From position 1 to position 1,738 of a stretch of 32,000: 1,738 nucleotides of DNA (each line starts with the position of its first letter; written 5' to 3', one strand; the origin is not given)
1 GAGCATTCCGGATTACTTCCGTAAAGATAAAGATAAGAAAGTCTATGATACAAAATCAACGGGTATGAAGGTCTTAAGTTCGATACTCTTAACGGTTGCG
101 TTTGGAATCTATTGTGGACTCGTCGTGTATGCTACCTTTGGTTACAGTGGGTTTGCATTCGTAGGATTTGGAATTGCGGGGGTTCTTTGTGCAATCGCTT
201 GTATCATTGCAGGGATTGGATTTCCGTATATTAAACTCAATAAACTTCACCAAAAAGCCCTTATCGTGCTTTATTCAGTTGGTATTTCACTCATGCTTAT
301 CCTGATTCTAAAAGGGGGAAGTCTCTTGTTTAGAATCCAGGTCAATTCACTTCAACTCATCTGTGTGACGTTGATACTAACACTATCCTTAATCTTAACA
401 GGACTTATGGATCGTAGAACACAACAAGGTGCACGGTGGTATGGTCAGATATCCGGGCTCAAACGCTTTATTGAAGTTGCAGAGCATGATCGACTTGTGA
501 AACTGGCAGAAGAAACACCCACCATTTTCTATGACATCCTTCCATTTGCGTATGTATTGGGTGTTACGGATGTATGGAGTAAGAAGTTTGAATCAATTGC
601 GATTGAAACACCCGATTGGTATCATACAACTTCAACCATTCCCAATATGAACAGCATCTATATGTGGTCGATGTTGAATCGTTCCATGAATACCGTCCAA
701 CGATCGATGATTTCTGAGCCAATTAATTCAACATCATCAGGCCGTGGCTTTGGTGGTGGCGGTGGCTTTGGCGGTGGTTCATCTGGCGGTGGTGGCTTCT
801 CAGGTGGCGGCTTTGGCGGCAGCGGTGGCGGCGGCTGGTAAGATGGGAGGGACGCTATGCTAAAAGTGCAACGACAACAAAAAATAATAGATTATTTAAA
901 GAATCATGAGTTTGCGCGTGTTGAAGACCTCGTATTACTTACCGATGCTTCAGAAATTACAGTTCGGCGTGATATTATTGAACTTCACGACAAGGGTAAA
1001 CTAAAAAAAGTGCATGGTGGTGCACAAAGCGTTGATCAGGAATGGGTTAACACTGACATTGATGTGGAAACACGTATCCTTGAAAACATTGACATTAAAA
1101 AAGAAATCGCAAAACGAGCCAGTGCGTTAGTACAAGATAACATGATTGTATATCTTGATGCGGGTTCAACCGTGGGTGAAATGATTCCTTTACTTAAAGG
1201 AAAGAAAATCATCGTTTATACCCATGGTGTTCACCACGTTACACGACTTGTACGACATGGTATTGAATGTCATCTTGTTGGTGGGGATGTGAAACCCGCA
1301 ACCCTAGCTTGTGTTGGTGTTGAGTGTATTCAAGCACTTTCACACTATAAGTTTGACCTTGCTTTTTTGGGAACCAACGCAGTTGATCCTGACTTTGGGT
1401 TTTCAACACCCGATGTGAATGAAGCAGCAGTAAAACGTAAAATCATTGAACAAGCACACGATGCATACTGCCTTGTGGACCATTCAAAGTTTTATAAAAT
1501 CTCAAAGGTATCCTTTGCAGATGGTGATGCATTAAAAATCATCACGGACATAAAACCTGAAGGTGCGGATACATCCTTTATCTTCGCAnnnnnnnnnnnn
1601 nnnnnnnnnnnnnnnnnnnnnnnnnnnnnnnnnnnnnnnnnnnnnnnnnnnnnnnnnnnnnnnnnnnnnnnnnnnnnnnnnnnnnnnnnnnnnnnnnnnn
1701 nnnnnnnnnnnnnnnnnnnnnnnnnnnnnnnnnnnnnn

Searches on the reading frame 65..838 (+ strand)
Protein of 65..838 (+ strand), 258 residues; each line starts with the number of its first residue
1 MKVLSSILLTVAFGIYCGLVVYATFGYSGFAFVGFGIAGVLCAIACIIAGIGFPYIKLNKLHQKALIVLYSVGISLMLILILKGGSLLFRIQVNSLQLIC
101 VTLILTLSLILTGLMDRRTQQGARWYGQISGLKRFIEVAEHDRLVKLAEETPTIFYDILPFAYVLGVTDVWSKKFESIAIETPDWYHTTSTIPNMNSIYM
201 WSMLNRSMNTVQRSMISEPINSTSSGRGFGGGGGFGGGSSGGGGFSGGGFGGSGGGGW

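Call 52: list_cluster_members(proteins=[window:65-838:+, window:857-1588:+, window:2821-3579:+, window:3587-4375:+, window:4402-5679:+, window:5979-9245:+, window:9369-10325:+, window:10325-12181:+])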
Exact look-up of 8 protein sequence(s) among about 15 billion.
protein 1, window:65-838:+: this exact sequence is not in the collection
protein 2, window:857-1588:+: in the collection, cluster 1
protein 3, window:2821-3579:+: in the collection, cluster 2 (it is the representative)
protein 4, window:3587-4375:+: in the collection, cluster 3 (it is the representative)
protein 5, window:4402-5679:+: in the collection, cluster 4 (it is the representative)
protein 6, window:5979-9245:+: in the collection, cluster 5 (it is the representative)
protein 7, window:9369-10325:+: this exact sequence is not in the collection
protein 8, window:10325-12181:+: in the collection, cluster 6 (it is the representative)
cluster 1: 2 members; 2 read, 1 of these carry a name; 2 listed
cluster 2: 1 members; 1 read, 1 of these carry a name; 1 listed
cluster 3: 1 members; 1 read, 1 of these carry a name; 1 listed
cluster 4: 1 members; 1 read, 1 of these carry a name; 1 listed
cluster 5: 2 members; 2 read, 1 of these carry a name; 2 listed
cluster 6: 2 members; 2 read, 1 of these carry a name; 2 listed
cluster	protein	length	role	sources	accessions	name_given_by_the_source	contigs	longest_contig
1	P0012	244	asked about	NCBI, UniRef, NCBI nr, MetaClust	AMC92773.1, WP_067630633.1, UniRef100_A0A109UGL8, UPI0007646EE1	hypothetical protein AOC36_01860 [Erysipelothrix larvae] | HTH deoR-type domain-containing protein n=1 Tax=Erysipelothrix larvae TaxID=1514105 ... | DeoR/GlpR family DNA-binding transcription regulator [Erysipelothrix larvae]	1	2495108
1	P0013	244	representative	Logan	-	-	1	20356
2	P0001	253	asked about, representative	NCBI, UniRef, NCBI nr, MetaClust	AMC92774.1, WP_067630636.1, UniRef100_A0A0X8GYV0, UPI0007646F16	hypothetical protein AOC36_01865 [Erysipelothrix larvae] | Uncharacterized protein n=1 Tax=Erysipelothrix larvae TaxID=1514105 RepID=A0A0X8GYV0_9FIRM | hypothetical protein [Erysipelothrix larvae]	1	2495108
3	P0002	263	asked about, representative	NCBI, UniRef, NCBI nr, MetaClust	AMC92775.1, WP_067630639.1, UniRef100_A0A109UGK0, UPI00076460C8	hypothetical protein AOC36_01870 [Erysipelothrix larvae] | Uncharacterized protein n=1 Tax=Erysipelothrix larvae TaxID=1514105 RepID=A0A109UGK0_9FIRM | hypothetical protein [Erysipelothrix larvae]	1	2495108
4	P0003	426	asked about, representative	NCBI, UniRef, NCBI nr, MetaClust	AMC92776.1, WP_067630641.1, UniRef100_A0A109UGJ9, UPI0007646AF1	hypothetical protein AOC36_01875 [Erysipelothrix larvae] | PD-(D/E)XK nuclease superfamily protein n=1 Tax=Erysipelothrix larvae TaxID=1514105 ... | PD-(D/E)XK nuclease family protein [Erysipelothrix larvae]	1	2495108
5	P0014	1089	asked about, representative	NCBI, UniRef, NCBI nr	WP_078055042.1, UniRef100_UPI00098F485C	pullulanase [Erysipelothrix larvae] | pullulanase n=1 Tax=Erysipelothrix larvae TaxID=1514105 RepID=UPI00098F485C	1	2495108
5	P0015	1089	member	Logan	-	-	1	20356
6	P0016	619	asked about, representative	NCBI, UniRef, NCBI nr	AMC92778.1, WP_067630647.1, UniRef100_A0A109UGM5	PTS fructose transporter subunit IIC [Erysipelothrix larvae] | PTS fructose transporter subunit IIC n=1 Tax=Erysipelothrix larvae TaxID=1514105 ... | fructose-specific PTS transporter subunit EIIC [Erysipelothrix larvae]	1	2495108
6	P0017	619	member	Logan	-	-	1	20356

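Call 53: find_encoding_contigs(protein=P0013, flank=10000, max_places=3)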
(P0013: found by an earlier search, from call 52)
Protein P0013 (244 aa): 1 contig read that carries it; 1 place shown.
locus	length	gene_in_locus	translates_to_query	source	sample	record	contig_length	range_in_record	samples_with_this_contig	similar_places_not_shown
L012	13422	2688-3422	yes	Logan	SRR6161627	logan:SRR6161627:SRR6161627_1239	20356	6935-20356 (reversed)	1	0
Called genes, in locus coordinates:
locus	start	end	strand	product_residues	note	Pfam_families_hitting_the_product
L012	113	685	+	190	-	PF04011:LemA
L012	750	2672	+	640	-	PF09972:DUF2207, PF20990:DUF2207_C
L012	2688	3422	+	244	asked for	PF08220:HTH_DeoR, PF00455:DeoRC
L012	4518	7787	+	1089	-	PF03714:PUD (weak), PF02922:CBM_48, PF00128:Alpha-amylase, PF18033:SpuA_C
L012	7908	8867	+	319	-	PF00294:PfkB, PF08543:Phos_pyr_kin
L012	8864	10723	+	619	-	PF00359:PTS_EIIA_2, PF02302:PTS_IIB, PF25554:PTS_EIIB_BC_N (weak), PF02378:PTS_EIIC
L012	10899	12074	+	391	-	PF19293:CdaA_N, PF02457:DAC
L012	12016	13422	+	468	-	PF07949:YbbR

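Call 60: search_protein_families(library=pfam, proteins=[window:65-838:+], max_evalue=0.001)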
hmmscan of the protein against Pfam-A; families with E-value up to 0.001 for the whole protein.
window:65-838:+ (258 aa): 1 family
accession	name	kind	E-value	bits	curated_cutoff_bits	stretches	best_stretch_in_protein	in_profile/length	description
PF20990.2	DUF2207_C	-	3.4e-16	60.2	33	1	62-175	134-247/247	Predicted membrane protein (DUF2207) C-terminal domain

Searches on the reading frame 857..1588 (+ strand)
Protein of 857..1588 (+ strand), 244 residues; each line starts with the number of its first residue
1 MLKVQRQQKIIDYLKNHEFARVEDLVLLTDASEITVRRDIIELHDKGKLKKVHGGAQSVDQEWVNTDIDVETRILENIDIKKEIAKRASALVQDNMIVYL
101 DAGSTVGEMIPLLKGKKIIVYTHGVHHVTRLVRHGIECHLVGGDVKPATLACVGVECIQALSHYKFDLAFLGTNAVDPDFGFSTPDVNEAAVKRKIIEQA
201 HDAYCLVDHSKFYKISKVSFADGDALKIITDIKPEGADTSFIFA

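Call 34: find_related_loci(query=window:857-1588:+, collection=genome_contigs, flank=10000)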
Query window:857-1588:+ (244 aa) in genome_contigs; peptide patterns used: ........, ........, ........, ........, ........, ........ (x = any residue, [..] = any of these).
37 stretches matched a pattern, but none encodes a relative of the query by tblastn (E <= 1e-3).
